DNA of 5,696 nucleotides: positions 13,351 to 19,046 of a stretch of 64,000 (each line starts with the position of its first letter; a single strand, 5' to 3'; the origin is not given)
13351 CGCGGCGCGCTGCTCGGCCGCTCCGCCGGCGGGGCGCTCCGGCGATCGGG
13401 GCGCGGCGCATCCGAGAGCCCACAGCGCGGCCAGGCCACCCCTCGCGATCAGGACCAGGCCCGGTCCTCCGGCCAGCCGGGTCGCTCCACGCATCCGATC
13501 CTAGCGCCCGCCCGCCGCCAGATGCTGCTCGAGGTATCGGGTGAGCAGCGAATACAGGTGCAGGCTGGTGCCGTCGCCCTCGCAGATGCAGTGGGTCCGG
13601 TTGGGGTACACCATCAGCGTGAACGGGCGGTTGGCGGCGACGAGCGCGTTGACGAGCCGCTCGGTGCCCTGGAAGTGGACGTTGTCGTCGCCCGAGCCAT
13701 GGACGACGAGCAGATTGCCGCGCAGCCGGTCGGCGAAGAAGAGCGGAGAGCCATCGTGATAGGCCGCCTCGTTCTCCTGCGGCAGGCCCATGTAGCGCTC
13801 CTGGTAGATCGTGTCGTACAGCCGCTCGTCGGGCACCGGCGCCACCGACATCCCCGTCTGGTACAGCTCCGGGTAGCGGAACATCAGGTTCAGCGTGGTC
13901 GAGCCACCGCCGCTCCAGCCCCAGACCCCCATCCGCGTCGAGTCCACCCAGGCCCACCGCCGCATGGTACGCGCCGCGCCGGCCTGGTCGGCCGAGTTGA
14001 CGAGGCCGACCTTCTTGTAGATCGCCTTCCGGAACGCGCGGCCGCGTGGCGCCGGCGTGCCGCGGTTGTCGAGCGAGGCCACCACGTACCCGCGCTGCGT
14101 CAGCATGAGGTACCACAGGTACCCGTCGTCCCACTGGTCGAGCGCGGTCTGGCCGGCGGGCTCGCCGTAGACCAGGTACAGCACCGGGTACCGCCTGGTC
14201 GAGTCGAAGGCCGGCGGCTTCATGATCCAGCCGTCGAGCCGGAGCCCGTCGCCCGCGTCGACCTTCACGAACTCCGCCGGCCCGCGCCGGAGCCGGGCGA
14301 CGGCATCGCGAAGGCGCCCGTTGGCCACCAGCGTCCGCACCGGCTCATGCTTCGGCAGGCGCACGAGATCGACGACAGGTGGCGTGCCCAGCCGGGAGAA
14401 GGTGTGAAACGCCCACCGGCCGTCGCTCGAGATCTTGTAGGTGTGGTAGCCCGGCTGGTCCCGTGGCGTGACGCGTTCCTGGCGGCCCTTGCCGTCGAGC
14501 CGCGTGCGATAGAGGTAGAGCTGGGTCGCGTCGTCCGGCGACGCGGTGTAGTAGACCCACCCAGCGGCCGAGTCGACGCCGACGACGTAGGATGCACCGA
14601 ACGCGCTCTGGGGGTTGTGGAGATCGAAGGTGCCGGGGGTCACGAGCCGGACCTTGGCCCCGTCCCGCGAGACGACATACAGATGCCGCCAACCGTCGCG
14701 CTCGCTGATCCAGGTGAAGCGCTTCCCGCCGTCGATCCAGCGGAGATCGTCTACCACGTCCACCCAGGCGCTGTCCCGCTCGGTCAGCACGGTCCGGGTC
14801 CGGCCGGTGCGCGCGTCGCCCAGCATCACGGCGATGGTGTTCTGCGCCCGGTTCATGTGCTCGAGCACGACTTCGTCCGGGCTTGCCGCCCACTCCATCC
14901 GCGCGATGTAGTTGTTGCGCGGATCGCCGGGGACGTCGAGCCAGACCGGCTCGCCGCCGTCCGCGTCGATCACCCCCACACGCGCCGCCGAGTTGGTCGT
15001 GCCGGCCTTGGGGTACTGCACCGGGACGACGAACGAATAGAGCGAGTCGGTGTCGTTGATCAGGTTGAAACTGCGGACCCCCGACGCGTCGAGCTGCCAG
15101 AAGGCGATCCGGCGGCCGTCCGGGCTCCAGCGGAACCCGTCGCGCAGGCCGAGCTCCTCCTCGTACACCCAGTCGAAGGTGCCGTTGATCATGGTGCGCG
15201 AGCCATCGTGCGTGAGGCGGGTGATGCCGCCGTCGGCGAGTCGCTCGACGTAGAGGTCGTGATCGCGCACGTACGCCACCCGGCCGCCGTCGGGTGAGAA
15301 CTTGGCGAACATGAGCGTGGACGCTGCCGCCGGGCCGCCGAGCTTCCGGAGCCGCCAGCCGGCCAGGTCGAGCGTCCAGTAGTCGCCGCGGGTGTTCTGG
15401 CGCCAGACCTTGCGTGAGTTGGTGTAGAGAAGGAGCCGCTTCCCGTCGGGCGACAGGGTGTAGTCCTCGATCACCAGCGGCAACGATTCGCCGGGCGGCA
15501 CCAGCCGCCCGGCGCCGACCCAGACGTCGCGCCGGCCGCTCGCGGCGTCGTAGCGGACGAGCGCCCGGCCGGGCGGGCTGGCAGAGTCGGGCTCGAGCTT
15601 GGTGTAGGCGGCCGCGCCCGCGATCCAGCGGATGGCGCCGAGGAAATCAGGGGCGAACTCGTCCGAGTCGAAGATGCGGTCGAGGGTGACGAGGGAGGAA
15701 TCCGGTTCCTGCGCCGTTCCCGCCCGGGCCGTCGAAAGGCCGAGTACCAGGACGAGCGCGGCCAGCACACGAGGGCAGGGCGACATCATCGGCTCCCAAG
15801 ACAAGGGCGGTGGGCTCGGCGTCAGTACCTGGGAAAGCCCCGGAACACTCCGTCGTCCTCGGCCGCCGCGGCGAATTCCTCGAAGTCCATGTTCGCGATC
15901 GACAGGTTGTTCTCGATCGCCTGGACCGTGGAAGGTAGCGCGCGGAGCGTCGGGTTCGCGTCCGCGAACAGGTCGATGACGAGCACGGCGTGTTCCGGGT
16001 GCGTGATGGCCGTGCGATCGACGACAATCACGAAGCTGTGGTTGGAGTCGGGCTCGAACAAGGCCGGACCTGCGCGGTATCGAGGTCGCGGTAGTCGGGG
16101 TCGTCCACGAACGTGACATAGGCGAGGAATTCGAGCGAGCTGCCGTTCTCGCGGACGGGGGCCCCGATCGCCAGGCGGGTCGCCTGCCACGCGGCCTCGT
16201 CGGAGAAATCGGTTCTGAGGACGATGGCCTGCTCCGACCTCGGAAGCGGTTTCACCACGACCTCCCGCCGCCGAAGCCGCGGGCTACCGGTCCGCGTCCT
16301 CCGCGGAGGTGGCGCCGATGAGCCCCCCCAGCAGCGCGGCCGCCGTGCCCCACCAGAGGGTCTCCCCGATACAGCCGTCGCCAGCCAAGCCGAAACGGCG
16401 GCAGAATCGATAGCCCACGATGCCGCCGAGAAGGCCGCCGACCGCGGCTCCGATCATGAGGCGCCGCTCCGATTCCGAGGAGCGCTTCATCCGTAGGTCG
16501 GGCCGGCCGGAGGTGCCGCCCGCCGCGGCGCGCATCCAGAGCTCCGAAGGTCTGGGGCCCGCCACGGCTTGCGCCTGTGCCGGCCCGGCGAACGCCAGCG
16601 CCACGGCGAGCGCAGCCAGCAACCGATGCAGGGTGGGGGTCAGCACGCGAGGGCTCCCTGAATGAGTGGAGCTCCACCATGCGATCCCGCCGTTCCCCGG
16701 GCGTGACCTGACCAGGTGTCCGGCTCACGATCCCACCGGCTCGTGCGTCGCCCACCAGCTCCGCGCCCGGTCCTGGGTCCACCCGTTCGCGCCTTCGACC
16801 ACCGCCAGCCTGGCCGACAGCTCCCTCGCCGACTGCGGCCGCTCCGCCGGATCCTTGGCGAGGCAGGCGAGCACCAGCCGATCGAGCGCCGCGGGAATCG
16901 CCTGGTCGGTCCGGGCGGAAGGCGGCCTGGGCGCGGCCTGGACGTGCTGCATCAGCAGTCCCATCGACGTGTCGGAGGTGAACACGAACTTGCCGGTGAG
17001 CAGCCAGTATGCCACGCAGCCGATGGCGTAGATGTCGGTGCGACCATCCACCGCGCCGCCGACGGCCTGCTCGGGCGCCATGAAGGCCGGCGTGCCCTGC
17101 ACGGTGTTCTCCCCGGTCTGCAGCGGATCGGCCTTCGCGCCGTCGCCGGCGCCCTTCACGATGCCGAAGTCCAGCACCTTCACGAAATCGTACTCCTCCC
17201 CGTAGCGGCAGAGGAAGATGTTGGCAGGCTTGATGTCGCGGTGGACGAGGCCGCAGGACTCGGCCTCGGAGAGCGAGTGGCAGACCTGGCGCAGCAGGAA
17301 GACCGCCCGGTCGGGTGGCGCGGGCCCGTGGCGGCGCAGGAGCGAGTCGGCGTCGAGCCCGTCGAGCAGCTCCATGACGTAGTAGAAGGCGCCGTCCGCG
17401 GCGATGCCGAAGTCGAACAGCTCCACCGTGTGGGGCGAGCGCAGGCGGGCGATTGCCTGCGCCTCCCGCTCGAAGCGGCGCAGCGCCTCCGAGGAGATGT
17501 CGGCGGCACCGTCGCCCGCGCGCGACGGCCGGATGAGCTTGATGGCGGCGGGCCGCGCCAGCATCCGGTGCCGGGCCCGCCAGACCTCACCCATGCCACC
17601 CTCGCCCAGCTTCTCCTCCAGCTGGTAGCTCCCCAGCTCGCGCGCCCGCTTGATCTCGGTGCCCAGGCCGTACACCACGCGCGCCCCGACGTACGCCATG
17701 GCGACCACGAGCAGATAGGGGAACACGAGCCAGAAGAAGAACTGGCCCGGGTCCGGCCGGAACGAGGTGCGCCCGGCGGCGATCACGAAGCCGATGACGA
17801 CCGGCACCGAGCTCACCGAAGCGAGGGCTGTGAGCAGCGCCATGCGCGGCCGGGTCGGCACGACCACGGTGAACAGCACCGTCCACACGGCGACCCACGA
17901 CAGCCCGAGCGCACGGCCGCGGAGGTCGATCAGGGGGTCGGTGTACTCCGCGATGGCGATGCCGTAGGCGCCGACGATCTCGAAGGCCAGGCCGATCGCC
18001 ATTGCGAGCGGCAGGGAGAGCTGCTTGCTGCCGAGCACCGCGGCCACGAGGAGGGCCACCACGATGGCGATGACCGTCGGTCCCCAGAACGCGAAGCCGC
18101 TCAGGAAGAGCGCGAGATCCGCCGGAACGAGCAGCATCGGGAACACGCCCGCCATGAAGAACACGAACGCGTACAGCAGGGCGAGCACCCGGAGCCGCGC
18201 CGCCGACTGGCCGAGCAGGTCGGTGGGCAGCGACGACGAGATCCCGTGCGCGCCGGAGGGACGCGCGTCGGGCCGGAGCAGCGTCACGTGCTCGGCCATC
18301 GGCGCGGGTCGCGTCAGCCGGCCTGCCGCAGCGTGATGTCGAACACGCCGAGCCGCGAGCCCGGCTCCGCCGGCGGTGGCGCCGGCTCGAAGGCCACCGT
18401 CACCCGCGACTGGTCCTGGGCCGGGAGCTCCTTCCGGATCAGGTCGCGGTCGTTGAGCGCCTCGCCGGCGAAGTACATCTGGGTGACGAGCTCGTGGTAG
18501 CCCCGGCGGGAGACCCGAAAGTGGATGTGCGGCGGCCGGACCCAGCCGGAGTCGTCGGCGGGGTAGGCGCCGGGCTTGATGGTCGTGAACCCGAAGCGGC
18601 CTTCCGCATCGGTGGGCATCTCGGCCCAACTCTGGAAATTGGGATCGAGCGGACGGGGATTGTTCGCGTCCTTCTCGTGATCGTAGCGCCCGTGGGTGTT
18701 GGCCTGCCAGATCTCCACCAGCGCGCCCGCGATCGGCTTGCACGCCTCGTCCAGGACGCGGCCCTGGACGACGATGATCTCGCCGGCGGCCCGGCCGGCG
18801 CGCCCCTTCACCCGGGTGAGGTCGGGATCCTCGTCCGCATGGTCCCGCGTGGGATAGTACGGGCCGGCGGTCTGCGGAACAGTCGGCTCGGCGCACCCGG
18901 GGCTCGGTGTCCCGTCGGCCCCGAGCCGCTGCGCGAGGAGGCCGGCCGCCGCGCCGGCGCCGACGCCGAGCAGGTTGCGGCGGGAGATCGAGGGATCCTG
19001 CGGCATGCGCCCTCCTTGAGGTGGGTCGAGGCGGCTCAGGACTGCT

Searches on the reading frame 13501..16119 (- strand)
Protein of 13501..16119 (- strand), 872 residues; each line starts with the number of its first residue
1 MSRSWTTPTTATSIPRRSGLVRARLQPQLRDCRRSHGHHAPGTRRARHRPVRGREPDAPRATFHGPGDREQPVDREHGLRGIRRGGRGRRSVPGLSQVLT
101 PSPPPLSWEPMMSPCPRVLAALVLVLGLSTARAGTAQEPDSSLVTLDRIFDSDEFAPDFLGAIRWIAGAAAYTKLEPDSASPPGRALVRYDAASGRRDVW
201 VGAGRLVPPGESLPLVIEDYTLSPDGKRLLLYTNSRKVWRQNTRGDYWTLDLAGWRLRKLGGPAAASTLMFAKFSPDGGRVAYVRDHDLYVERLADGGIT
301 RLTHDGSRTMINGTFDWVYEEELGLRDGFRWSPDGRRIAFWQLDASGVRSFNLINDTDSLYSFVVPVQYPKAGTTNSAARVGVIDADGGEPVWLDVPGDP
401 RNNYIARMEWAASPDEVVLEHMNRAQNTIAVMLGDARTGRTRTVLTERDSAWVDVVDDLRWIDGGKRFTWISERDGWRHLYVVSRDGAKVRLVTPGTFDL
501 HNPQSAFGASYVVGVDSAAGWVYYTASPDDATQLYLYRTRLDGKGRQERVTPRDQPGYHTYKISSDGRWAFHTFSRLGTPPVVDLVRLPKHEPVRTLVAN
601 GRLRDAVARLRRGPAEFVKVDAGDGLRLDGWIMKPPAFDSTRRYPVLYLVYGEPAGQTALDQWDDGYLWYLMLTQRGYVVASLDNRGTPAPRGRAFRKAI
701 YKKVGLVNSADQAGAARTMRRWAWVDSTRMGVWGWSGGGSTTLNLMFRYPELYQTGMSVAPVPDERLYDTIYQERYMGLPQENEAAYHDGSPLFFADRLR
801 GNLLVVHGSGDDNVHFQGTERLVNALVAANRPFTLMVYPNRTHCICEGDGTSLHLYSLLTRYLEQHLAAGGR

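Call 57: search_protein_families(library=pfam, proteins=[window:13501-16119:-], max_evalue=0.0001)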
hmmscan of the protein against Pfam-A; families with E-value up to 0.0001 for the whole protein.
window:13501-16119:- (872 aa): 3 families
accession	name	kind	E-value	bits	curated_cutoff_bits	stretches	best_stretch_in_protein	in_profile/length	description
PF00930.27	DPPIV_N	-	1.6e-90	303.8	22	1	223-581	1-354/354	Dipeptidyl peptidase IV (DPP IV) N-terminal region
PF00326.27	Peptidase_S9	-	1.4e-41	142.8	22.6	1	672-868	9-211/213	Prolyl oligopeptidase family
PF07676.18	PD40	-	2.1e-07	31.2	20.9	0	328-340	13-25/38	WD40-like Beta Propeller Repeat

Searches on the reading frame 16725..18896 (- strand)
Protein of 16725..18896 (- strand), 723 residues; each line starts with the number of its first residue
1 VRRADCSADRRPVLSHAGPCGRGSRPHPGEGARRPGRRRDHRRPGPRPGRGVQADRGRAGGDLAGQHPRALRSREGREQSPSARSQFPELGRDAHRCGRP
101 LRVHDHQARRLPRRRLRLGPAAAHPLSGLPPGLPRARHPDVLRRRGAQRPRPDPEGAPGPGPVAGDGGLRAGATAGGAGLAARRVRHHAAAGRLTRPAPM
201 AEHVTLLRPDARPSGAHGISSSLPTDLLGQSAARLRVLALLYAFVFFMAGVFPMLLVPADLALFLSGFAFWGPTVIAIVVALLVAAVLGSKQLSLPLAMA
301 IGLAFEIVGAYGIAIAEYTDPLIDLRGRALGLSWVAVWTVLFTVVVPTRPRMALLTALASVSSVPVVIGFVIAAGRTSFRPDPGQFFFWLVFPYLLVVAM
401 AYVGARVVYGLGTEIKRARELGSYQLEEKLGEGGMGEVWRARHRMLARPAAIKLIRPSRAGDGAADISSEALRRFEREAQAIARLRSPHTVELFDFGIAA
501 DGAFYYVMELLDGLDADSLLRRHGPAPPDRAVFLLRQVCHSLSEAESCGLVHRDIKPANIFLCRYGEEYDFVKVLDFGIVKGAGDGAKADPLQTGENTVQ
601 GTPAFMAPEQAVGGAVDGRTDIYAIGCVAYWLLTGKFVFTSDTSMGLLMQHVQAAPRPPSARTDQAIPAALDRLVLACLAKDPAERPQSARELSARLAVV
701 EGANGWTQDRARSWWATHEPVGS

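Call 81: search_protein_families(library=pfam, proteins=[window:16725-18896:-], max_evalue=0.0001)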
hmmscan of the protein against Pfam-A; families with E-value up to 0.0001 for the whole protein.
window:16725-18896:- (723 aa): 2 families
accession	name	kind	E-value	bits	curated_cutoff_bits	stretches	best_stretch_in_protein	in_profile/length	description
PF00069.31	Pkinase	-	2.7e-39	135.6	31.7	1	424-689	1-254/263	Protein kinase domain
PF07714.23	PK_Tyr_Ser-Thr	-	6.5e-22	78.5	23.1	1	425-688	2-250/258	Protein tyrosine and serine/threonine kinase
